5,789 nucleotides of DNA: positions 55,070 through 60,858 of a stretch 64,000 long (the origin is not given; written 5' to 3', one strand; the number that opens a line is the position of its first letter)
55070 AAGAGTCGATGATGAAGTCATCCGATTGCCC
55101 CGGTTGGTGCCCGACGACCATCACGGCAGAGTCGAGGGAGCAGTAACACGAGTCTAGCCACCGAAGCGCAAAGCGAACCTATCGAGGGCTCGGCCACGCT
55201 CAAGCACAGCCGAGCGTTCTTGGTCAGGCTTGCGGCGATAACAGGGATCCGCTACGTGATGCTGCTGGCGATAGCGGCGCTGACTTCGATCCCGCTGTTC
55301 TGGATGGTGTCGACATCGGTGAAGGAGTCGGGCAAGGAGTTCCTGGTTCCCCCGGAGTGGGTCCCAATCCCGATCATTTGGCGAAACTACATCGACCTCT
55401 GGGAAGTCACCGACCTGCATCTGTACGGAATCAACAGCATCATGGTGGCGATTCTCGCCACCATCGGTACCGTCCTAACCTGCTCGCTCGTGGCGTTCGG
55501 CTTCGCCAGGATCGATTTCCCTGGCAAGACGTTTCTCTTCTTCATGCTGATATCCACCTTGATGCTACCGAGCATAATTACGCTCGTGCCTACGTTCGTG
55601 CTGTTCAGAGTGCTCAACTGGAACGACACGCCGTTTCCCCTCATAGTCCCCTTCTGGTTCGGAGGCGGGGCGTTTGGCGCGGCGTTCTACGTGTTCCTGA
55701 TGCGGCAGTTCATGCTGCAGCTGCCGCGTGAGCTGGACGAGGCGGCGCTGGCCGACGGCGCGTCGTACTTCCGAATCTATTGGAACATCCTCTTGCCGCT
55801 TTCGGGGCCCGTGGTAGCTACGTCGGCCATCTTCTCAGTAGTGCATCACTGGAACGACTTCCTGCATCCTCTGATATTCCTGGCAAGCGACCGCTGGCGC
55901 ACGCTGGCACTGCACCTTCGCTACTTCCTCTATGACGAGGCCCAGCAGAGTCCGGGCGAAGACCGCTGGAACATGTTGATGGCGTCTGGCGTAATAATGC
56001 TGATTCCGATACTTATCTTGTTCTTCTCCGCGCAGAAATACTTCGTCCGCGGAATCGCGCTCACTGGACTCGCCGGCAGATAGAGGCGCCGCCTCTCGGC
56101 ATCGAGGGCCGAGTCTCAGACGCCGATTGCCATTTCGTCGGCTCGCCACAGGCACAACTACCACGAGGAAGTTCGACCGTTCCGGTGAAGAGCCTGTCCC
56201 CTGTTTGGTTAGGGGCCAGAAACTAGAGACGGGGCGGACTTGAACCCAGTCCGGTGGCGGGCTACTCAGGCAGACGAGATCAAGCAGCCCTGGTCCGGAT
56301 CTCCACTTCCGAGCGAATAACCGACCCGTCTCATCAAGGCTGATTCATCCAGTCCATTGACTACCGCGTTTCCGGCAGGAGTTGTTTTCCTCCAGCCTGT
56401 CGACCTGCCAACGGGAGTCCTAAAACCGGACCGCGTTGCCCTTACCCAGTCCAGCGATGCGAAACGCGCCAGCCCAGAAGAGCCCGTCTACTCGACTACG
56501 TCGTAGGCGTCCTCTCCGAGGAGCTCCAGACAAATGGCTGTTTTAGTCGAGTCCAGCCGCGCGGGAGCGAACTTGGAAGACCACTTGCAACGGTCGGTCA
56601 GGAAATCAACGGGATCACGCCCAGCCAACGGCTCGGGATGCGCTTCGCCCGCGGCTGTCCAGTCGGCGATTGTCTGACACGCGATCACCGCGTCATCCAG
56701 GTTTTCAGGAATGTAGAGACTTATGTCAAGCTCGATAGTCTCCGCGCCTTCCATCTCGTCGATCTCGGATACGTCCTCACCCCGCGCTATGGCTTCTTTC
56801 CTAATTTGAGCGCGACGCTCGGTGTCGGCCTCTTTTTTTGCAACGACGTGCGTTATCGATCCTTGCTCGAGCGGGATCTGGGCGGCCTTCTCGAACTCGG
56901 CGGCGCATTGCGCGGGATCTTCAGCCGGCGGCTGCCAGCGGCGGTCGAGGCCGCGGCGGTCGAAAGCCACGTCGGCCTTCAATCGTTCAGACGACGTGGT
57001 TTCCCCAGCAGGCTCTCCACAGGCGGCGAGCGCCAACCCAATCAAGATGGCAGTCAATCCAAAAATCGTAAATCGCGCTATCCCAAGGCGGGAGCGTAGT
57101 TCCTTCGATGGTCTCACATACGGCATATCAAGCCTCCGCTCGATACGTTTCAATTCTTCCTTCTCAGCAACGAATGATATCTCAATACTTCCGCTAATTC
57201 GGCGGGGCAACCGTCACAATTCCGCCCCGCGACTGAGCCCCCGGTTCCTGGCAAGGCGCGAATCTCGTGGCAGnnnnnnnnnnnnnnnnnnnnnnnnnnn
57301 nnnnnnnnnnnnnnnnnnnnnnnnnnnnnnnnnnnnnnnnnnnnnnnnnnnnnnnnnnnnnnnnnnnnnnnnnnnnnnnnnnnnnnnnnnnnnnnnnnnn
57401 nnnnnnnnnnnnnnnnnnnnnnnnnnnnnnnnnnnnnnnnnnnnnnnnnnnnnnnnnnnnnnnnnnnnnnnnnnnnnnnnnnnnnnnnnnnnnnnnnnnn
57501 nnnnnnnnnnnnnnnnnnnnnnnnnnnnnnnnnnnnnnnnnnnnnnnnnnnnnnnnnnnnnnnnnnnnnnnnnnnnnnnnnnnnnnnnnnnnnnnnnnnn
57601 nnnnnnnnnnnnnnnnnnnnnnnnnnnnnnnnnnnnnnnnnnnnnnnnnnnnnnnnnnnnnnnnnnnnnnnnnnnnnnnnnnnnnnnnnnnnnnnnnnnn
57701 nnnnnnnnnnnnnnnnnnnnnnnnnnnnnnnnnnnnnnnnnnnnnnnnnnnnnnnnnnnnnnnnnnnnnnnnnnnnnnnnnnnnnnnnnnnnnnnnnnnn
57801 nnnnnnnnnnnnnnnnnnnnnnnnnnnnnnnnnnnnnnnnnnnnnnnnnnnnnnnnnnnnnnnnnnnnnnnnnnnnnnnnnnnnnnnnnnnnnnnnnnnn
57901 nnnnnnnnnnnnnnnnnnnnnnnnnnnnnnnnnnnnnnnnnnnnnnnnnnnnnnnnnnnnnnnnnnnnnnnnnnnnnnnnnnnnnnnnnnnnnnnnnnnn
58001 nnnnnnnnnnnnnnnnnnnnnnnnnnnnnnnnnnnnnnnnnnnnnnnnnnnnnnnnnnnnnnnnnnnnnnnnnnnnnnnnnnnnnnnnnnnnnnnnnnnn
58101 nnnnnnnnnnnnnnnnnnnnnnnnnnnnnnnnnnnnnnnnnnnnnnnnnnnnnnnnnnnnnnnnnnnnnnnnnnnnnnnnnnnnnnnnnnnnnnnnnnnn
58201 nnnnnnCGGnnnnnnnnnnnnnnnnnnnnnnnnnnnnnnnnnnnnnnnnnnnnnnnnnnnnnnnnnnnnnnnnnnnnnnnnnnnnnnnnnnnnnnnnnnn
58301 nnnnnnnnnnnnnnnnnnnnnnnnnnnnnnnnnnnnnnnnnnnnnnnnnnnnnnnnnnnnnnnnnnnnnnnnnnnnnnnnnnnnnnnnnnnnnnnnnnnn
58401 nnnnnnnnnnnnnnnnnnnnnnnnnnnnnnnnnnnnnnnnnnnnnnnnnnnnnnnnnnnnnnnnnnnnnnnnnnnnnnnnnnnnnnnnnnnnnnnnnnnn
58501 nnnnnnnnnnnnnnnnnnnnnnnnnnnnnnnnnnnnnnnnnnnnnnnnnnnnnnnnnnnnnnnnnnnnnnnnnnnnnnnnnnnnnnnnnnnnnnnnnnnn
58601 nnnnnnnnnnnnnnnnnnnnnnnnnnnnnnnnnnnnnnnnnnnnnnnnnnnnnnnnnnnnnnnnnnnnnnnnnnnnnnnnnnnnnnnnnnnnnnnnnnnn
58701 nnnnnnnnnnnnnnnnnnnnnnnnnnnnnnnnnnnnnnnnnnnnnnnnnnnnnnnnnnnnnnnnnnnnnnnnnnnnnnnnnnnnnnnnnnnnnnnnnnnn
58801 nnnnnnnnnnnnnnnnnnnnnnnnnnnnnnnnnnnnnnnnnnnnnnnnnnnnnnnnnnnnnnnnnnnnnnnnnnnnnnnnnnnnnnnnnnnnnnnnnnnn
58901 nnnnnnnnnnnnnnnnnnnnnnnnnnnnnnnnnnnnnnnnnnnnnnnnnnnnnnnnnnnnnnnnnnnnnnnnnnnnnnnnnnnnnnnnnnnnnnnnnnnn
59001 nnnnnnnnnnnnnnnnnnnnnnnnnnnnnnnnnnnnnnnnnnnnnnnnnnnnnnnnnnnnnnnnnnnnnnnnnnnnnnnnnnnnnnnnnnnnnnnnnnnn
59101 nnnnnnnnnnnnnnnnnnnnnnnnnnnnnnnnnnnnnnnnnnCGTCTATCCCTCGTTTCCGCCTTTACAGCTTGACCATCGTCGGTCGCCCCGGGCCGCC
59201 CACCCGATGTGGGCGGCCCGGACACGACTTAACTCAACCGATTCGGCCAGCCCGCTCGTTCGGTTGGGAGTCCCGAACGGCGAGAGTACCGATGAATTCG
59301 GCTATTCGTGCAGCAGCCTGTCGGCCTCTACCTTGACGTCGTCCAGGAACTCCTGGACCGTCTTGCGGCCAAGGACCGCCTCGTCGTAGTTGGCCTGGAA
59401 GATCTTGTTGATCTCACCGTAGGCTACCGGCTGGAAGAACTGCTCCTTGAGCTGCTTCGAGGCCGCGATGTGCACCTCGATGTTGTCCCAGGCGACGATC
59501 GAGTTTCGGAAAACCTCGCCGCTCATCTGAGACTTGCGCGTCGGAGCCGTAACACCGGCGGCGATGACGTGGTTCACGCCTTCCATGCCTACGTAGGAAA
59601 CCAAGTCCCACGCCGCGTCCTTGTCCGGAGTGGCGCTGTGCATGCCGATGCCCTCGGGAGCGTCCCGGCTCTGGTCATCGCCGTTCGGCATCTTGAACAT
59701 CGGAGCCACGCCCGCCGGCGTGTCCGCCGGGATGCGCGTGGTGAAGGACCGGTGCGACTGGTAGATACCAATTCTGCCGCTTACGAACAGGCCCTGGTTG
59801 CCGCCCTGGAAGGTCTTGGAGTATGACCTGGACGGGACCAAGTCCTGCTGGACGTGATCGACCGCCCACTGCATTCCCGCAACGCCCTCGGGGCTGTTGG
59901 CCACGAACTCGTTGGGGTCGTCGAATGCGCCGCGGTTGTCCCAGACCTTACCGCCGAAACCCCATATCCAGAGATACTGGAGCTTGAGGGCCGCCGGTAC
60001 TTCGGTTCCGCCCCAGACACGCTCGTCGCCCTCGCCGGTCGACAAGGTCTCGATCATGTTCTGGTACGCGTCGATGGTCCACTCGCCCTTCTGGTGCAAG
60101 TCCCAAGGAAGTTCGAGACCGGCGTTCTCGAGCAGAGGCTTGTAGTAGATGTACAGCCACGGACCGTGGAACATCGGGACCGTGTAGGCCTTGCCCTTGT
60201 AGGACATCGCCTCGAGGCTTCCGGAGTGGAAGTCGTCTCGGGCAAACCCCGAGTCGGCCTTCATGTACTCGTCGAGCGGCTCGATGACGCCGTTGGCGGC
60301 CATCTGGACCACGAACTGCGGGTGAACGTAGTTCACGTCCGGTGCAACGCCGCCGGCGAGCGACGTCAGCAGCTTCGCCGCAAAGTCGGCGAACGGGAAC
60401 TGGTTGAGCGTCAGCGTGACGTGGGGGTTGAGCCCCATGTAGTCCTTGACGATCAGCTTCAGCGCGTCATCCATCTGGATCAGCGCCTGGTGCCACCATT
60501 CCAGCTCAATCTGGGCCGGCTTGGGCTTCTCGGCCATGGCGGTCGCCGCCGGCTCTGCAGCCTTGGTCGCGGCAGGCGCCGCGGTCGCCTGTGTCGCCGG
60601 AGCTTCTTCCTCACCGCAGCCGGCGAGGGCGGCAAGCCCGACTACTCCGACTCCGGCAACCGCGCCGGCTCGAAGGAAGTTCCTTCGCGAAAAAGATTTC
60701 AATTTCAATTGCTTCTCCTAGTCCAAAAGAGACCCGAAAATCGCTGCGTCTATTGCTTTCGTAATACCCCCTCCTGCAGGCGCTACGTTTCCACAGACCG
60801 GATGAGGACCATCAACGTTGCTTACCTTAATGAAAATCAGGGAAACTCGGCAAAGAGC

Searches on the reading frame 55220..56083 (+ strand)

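Call 82: search_protein_families(library=pfam, proteins=[window:55220-56083:+], max_evalue=0.0001)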
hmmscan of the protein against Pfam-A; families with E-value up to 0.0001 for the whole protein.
window:55220-56083:+ (287 aa): 1 family
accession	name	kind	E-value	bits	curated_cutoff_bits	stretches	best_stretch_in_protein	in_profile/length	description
PF00528.27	BPD_transp_1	-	7.1e-20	71.9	26.4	1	96-279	9-182/184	Binding-protein-dependent transport system inner membrane component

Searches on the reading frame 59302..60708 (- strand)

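Call 82: search_protein_families(library=pfam, proteins=[window:59302-60708:-], max_evalue=0.0001)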
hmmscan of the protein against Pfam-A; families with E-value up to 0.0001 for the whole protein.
window:59302-60708:- (468 aa): 1 family
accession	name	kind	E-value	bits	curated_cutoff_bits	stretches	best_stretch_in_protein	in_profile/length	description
PF01547.30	SBP_bac_1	-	2.3e-25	90.7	26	1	79-373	4-300/307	Bacterial extracellular solute-binding protein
